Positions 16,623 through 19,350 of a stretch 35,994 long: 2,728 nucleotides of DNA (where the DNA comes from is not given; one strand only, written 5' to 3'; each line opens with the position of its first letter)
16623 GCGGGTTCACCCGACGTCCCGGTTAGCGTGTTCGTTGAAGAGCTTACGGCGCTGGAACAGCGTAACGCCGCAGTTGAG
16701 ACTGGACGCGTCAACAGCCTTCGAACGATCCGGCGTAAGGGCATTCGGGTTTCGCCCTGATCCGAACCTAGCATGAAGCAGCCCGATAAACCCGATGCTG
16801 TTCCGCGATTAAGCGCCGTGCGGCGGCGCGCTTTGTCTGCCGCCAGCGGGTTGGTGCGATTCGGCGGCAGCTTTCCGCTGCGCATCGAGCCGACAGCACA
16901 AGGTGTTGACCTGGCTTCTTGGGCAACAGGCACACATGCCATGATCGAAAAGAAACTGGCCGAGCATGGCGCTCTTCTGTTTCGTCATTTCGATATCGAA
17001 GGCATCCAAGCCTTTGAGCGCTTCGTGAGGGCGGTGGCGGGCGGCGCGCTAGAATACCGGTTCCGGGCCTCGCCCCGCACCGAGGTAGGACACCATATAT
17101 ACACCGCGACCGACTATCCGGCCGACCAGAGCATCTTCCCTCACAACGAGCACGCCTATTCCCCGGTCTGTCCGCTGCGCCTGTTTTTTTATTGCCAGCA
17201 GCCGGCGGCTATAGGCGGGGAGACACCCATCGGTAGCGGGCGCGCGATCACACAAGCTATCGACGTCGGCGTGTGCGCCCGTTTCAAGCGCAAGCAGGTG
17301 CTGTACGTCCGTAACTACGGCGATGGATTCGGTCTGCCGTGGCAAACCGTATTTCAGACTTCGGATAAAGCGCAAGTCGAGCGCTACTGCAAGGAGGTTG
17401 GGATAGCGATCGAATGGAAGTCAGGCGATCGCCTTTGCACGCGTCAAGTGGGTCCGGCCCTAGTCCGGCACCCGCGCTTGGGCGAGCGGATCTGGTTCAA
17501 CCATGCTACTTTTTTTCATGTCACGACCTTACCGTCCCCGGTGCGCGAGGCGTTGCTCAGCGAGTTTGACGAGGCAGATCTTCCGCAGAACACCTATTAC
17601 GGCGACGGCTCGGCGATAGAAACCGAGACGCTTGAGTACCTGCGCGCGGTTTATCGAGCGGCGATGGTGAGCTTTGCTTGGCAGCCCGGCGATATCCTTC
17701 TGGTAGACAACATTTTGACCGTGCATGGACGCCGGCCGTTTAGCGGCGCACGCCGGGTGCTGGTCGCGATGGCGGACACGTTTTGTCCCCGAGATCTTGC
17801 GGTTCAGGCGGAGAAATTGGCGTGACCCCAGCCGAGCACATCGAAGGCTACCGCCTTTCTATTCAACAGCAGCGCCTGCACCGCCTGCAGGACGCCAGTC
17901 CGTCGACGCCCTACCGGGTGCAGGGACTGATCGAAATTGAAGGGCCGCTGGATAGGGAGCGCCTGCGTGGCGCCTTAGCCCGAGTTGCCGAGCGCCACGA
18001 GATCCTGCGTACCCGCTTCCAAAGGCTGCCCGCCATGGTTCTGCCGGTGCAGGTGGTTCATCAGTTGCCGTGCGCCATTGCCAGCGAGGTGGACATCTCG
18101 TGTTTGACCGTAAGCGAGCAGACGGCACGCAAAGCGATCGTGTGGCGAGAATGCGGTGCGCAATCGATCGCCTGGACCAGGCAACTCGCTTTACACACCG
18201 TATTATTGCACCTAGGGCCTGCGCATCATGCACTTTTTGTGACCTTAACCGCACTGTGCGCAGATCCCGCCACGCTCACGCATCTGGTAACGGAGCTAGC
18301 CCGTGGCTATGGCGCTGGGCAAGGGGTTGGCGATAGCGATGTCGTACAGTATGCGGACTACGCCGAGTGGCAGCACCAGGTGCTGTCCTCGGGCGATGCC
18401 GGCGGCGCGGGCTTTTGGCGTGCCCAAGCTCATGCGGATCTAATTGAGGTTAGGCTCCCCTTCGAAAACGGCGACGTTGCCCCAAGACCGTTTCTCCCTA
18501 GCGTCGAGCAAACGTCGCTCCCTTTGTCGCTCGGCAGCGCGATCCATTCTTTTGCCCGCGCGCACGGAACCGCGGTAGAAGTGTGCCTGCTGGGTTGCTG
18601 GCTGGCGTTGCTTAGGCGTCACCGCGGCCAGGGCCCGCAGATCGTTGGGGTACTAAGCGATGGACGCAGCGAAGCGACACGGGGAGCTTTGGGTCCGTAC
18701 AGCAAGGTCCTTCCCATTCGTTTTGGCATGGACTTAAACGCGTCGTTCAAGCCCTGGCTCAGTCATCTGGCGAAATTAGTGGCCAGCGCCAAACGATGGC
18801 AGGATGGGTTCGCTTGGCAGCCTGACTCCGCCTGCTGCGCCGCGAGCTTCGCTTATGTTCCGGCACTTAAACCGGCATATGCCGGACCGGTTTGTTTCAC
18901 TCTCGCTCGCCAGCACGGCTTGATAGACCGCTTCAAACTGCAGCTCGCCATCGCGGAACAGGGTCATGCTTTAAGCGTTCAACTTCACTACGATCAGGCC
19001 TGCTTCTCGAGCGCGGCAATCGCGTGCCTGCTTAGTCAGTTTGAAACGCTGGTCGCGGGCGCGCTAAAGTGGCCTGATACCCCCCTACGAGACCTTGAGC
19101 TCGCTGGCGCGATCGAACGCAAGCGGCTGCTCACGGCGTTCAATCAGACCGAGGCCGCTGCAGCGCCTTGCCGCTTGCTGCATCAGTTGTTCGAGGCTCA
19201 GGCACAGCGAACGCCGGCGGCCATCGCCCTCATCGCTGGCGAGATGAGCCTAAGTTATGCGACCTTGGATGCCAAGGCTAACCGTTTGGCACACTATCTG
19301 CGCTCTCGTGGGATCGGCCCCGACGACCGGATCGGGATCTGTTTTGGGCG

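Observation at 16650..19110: Split module: terminal C domain, in-frame hydroxylase behind a single TGA, then a catalytically dead interface-like C domain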

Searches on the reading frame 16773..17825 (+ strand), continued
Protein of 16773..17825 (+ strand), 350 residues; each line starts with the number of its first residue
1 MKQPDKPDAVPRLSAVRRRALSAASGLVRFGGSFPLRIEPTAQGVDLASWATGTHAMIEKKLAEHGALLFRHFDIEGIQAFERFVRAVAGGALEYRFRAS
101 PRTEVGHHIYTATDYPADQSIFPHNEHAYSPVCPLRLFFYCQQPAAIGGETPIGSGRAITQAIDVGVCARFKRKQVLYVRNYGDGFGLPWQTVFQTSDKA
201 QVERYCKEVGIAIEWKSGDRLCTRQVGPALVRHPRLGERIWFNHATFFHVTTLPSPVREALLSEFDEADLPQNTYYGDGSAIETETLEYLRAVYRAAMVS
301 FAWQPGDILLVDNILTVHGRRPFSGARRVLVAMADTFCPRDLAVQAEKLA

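Call 57: search_dna_similar(query=P0124, collection=plasmids, mode=protein, max_rows=25, max_evalue=1e-60)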
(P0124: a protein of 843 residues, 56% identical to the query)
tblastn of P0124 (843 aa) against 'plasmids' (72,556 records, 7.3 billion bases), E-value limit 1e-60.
Records with a match: 48; places in all: 62; records where one place covers at least 80% of the query: 10.
Best place of each record, by identity: <60% 48.
By first word of the organism name: Burkholderia 6; Leptolyngbya 5; Streptomyces 4; Vibrio 4; Nostoc 3; Methylosinus 3; Caballeronia 3; Trichormus 2; Methylocystis 2; Janthinobacterium 2; and 12 more.
By predicted mobility (MOB-suite, as given by PLSDB): non-mobilizable 36; conjugative 7; mobilizable 5.
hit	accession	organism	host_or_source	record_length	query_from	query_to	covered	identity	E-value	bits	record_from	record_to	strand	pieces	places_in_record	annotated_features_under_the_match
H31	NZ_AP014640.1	Leptolyngbya boryana IAM M-101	-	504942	32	830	95%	31.9%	3e-125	423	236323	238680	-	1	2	non-ribosomal peptide synthetase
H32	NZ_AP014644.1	Leptolyngbya boryana dg5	-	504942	32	830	95%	31.9%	3e-125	423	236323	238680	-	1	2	non-ribosomal peptide synthetase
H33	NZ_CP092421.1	Leptolyngbya boryana IU 594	-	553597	32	830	95%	31.9%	3e-125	423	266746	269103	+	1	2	non-ribosomal peptide synthetase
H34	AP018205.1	Leptolyngbya boryana NIES-2135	-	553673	32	830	95%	31.9%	3e-125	423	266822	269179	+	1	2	amino acid adenylation domain protein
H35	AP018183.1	Nostoc carneum NIES-2107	-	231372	33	831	95%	31.8%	4e-118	402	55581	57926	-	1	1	Condensation domain protein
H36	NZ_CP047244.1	Trichormus variabilis 0441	cell culture,thermal spring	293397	33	831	95%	31.4%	9e-117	398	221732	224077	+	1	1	condensation domain-containing protein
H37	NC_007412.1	Trichormus variabilis ATCC 29413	-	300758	33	831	95%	31.4%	9e-117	398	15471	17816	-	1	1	condensation domain-containing protein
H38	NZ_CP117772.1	Nostoc sp. UHCC 0926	whole organism,lichen surface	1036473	31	837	96%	30.8%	2e-123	418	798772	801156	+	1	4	none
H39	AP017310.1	Leptolyngbya sp. NIES-3755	-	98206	32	842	96%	30.7%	5e-119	405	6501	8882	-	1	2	amino acid adenylation domain-containing protein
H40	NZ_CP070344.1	Variovorax sp. PDNC026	cell culture,Plastic debris in ...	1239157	32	828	95%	28.7%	6e-84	302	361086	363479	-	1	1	none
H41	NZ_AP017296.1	Nostoc sp. NIES-3756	-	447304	303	837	63%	33.1%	4e-94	332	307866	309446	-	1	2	non-ribosomal peptide synthetase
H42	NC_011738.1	Gloeothece citriformis PCC 7424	-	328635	306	830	62%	33.1%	6e-82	296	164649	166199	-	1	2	non-ribosomal peptide synthetase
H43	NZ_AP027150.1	Methylocystis bryophila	-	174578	506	830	39%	52.9%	1e-104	362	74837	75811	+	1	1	TauD/TfdA family dioxygenase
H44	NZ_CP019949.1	Methylocystis bryophila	-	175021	506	830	39%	52.9%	1e-104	362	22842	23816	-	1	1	TauD/TfdA family dioxygenase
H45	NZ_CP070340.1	Bacillus cereus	Bombyx mori,whole organism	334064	506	835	39%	46.1%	6e-89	317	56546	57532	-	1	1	TauD/TfdA family dioxygenase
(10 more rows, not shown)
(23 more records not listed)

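Call 69: find_encoding_contigs(protein=window:16773-17825:+, flank=2000, max_places=3)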
Protein window:16773-17825:+ (350 aa): 1 contig read that carries it; 1 place shown.
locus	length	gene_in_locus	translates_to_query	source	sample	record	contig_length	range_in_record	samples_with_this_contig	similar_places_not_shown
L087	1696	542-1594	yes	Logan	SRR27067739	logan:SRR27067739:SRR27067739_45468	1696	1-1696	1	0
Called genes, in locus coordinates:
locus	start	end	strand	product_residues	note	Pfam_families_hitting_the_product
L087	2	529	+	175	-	?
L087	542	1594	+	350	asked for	PF02668:TauD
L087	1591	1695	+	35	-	?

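Call 83: find_encoding_contigs(protein=P0124, flank=6000, max_places=3)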
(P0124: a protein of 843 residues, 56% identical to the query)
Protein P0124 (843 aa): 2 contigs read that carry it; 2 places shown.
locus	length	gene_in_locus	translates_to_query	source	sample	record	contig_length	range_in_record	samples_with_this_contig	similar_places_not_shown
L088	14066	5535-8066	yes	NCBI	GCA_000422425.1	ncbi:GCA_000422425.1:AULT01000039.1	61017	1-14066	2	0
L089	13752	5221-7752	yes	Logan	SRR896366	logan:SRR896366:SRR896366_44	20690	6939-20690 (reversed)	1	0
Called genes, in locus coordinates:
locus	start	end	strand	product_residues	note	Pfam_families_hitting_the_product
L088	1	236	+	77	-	PF01609:DDE_Tnp_1 (weak), PF13751:DDE_Tnp_1_6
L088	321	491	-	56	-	-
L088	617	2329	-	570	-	PF06472:ABC_membrane_2, PF05992:SbmA_BacA, PF00005:ABC_tran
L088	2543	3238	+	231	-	-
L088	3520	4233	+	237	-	PF17837:4PPT_N, PF01648:ACPS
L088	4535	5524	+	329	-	PF02668:TauD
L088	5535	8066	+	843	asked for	PF00668:Condensation, PF02668:TauD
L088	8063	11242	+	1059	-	PF00668:Condensation, PF00501:AMP-binding, PF13193:AMP-binding_C, PF00550:PP-binding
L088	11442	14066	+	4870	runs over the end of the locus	PF00668:Condensation, PF00501:AMP-binding, PF00550:PP-binding, PF13193:AMP-binding_C, PF00668:Condensation, PF00501:AMP-binding, PF00550:PP-binding, PF00668:Condensation, +8 more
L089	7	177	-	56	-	-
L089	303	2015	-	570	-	PF06472:ABC_membrane_2, PF05992:SbmA_BacA, PF00005:ABC_tran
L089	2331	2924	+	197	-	-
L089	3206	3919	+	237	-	PF17837:4PPT_N, PF01648:ACPS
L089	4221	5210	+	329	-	PF02668:TauD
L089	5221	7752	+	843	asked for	PF00668:Condensation, PF02668:TauD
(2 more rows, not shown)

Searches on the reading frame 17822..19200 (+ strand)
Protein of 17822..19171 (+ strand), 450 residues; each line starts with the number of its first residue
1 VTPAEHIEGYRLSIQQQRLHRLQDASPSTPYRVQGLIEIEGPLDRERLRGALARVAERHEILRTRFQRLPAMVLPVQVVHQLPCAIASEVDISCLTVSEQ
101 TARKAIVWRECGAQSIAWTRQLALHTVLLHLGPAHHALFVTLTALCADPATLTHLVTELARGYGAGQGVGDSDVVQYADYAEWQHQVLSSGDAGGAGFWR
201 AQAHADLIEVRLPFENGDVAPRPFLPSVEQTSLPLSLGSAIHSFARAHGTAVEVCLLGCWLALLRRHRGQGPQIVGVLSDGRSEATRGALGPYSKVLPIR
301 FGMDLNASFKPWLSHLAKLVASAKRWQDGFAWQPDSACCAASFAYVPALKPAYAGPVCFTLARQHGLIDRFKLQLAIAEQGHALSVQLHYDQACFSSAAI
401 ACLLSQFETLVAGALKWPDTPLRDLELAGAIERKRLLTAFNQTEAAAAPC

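Call 7: search_protein_families(library=ncbifam, proteins=[window:17822-19200:+], max_evalue=0.01)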
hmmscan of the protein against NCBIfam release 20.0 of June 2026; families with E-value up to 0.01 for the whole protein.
window:17822-19200:+ (459 aa): 3 families
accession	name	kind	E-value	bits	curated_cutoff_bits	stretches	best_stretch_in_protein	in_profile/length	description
NF004282.0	PRK05691.1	subfamily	2e-35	120.4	4090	2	10-328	676-999/4334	non-ribosomal peptide synthase/polyketide synthase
NF041803.1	NRPS_SolG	exception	1.9e-07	29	2200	0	372-459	482-569/1163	solanimycin non-ribosomal peptide synthetase SolG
NF047350.1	aureusi_NRPS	equivalog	1.1e-06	25.8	2500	1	6-215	991-1185/2373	aureusimine non-ribosomal peptide synthetase AusA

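Call 40: search_protein_families(library=pfam, proteins=[window:17822-19171:+], max_evalue=0.01)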
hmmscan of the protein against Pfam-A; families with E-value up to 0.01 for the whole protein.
window:17822-19171:+ (450 aa): 1 family
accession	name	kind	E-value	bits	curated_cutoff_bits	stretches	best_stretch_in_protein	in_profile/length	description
PF00668.25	Condensation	-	2e-40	139.3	30.6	2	10-327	5-327/456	Condensation domain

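Call 54: search_solved_structures(query=window:17822-19171:+, max_evalue=0.001)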
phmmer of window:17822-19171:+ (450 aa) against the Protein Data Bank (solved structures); distinct sequences matched with E-value up to 0.001: 26.
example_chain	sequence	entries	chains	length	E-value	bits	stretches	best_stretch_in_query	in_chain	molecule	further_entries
6oyf_A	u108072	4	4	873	5.9e-19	71.5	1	12-444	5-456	Txo1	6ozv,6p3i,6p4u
6p1j_A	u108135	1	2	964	3.6e-18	68.9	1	10-444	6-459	Txo2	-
2jgp_A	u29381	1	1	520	6e-16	61.6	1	8-327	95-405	TYROCIDINE SYNTHETASE 3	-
4tx2_B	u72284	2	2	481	1.1e-13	54.1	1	18-328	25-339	Non-ribosomal peptide synthetase | Peptide synthetase, module 7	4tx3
8xjz_C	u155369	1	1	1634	4.2e-12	48.9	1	12-327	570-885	Peptide synthetase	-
8hlk_A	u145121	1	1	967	1.2e-11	47.4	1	3-320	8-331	Microcystin synthetase B (Fragment)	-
5u89_A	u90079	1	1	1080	1.6e-11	47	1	11-328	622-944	Amino acid adenylation domain protein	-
4znm_A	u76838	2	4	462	1e-10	44.3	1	25-311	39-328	C-domain type II peptide synthetase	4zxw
6m7l_B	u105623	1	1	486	2e-10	43.4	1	20-328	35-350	Putative non-ribosomal peptide synthetase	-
8f7h_A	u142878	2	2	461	3.3e-10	42.6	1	20-424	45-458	Surfactin synthetase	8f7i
2vsq_A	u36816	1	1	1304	2.5e-09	39.8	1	29-443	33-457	SURFACTIN SYNTHETASE SUBUNIT 3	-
8f7f_A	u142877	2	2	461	3e-09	39.5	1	20-424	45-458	Surfactin synthetase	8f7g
6mfy_A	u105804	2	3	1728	3.2e-09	39.4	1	10-445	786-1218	Linear gramicidin synthase subunit A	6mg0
8z0q_C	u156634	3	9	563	3.4e-09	39.3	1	12-427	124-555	Special condensation domain in NRPS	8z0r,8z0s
9be3_A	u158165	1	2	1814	3.6e-09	39.2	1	10-445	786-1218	Linear gramicidin synthase subunit A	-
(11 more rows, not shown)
